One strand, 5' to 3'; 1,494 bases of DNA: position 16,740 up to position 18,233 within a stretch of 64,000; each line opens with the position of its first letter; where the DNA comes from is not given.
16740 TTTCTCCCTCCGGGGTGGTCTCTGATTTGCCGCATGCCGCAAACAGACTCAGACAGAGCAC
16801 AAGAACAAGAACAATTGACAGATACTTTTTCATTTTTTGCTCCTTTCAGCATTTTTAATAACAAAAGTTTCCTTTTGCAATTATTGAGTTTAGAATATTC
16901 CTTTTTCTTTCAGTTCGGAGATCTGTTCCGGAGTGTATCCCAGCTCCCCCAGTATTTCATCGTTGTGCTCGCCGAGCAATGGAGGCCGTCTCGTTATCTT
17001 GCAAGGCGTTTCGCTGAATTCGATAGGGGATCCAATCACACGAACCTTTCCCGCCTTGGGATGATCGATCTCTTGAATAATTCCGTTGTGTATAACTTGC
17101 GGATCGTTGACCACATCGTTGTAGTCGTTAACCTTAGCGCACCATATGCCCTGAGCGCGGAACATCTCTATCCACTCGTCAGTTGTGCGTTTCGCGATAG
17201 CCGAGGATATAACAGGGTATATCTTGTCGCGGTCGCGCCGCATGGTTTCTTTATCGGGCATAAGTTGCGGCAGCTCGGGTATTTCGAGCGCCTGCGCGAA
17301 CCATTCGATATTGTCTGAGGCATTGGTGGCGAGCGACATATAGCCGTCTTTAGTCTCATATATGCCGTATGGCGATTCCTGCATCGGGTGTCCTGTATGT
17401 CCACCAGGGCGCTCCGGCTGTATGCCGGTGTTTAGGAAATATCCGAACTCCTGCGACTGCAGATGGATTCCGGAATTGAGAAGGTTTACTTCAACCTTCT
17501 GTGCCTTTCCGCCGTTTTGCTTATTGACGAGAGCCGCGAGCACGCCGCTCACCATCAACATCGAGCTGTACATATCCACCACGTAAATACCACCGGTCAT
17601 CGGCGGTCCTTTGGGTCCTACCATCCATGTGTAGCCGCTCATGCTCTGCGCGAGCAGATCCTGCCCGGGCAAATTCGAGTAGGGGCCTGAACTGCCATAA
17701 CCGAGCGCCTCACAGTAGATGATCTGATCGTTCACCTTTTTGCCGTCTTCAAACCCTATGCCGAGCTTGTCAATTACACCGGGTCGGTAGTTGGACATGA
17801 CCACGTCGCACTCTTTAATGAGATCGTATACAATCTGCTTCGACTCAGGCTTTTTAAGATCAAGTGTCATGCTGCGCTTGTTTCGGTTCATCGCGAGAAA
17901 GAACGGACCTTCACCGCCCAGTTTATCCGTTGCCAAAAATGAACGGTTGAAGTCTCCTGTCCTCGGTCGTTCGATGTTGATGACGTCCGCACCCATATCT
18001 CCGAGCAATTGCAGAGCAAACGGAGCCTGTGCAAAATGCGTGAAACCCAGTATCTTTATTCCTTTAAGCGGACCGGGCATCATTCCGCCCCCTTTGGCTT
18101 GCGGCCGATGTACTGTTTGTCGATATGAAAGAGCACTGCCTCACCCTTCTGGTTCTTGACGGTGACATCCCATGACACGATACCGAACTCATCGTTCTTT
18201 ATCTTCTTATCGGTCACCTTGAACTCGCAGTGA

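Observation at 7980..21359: LacI-controlled 12-kb operon fusing a Liv-type ABC importer with KDG-pathway and acyl-CoA enzymes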

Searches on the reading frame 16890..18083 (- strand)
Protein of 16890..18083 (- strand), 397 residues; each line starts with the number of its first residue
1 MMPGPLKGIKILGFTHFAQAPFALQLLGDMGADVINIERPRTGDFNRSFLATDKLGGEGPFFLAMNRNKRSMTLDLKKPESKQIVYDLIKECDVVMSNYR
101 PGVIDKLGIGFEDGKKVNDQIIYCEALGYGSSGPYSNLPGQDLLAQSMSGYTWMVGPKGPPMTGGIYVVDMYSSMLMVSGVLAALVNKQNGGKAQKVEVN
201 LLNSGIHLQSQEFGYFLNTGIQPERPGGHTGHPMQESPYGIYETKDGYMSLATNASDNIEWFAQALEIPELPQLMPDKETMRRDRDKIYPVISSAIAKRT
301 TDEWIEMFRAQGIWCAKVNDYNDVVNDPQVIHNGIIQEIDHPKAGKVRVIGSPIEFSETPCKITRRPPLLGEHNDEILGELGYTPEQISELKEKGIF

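Call 3: search_protein_families(library=pfam, proteins=[window:16890-18083:-])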
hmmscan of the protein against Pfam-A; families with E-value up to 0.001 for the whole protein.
window:16890-18083:- (397 aa): 1 family
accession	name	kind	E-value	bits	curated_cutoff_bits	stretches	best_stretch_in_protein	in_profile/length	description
PF02515.22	CoA_transf_3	-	1.4e-108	363.8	23.3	1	6-374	1-366/366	CoA-transferase family III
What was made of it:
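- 16890..18083 (-): Family III CoA-transferase. PF02515 at 363.8 bits over its full length (call 3).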

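Call 4: search_protein_families(library=ncbifam, proteins=[window:16890-18083:-])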
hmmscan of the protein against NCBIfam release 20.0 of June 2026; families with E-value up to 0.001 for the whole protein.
window:16890-18083:- (397 aa): 7 families
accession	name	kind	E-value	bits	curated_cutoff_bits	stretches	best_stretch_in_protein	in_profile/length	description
NF003809.0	PRK05398.1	subfamily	9e-70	235.3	442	2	4-206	3-205/416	formyl-CoA transferase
TIGR03253.1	oxalate_frc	equivalog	2.2e-68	230.9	504.2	2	5-204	3-202/416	formyl-CoA transferase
NF052585.1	SucGlutTfsCaiB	equivalog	3.6e-67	226.7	750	1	4-382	6-389/394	succinate--glutarate CoA-transferase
NF041294.1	Scnl_mescCoAtase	equivalog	1.2e-61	209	700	1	6-378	4-380/381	succinyl-CoA:mesaconate CoA-transferase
NF008511.0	PRK11430.1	equivalog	7.1e-49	166.9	522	1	4-358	8-355/381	CoA:oxalate CoA-transferase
NF002914.1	PRK03525.1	equivalog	4.7e-40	137.7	413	1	4-396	8-396/400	L-carnitine CoA-transferase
TIGR04253.1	mesacon_CoA_iso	equivalog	1.5e-15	57.1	725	1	5-395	2-398/403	2-methylfumaryl-CoA isomerase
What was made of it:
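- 16890..18083 (-): It falls below every NCBIfam equivalog cut-off (call 4).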

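Call 24: search_solved_structures(query=window:16890-18083:-, max_evalue=1e-30)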
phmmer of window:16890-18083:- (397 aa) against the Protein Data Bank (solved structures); distinct sequences matched with E-value up to 1e-30: 28.
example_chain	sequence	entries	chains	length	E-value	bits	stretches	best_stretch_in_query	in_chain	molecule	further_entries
9br7_A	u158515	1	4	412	1.4e-73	251.6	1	5-396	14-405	Succinate--hydroxymethylglutarate CoA-transferase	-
9br6_A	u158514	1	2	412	2.7e-73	250.6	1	5-396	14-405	Succinate--hydroxymethylglutarate CoA-transferase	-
10uh_A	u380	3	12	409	1.8e-51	178.8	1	5-395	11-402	Formyl-coenzyme a transferase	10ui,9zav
2vjo_A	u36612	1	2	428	6.7e-48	167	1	3-208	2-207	FORMYL-COENZYME A TRANSFERASE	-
2vjp_A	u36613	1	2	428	6.8e-48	167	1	3-208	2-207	FORMYL-COENZYME A TRANSFERASE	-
5yit_A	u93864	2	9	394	8.4e-48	166.6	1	4-378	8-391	CoA transferase III | Uncharacterized protein Rv3272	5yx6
1p5h_A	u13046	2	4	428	2.4e-47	165.2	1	3-208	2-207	Formyl-coenzyme A transferase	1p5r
2vjn_A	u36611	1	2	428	3.2e-47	164.7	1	3-208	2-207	FORMYL-COENZYME A TRANSFERASE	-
2vjk_A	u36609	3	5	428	3.2e-47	164.7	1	3-208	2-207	FORMYL-COENZYME A TRANSFERASE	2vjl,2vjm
1t4c_A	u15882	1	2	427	6.1e-47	163.8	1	5-208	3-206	Formyl-CoA:oxalate CoA-transferase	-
2vjq_A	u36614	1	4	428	1.1e-46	163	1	3-208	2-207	FORMYL-COENZYME A TRANSFERASE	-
5yiy_A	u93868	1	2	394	1.1e-46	163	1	4-378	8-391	CoA transferase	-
1pt5_A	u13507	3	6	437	2.1e-46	162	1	2-207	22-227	Hypothetical protein yfdW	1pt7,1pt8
1vgr_A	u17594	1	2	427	2.2e-46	162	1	5-208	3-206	Formyl-coenzyme A transferase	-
2vjm_B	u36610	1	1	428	3.1e-46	161.5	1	3-208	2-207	FORMYL-COENZYME A TRANSFERASE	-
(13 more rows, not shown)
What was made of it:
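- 16890..18083 (-): The best solved relative is SUGCT at 251 bits (call 24).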
